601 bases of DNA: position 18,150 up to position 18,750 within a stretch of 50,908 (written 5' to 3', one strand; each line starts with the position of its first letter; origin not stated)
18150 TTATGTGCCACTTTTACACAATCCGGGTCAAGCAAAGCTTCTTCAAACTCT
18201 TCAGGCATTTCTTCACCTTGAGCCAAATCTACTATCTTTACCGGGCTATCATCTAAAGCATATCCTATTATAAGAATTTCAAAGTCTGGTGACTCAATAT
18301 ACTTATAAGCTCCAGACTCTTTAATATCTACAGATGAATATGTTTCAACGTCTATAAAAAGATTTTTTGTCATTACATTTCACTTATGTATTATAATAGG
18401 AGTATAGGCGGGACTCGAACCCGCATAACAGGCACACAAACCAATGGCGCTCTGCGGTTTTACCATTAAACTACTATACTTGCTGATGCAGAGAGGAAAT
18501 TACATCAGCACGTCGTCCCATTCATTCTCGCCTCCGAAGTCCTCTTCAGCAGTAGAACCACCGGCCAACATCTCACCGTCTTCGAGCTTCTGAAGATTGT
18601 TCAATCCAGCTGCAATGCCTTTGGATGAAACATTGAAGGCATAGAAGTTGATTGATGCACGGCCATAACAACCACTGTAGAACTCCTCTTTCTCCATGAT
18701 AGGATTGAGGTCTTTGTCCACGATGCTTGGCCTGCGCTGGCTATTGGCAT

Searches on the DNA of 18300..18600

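Call 93: search_rna_families(source=window, start=18300, end=18600, threshold=gathering, show_alignments=1)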
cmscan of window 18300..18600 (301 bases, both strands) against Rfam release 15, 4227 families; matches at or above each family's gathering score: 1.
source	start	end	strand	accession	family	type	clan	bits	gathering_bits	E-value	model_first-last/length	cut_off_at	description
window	18400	18480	-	RF00005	tRNA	Gene; tRNA;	CL00001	45.7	29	7.3e-09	1-71/71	no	tRNA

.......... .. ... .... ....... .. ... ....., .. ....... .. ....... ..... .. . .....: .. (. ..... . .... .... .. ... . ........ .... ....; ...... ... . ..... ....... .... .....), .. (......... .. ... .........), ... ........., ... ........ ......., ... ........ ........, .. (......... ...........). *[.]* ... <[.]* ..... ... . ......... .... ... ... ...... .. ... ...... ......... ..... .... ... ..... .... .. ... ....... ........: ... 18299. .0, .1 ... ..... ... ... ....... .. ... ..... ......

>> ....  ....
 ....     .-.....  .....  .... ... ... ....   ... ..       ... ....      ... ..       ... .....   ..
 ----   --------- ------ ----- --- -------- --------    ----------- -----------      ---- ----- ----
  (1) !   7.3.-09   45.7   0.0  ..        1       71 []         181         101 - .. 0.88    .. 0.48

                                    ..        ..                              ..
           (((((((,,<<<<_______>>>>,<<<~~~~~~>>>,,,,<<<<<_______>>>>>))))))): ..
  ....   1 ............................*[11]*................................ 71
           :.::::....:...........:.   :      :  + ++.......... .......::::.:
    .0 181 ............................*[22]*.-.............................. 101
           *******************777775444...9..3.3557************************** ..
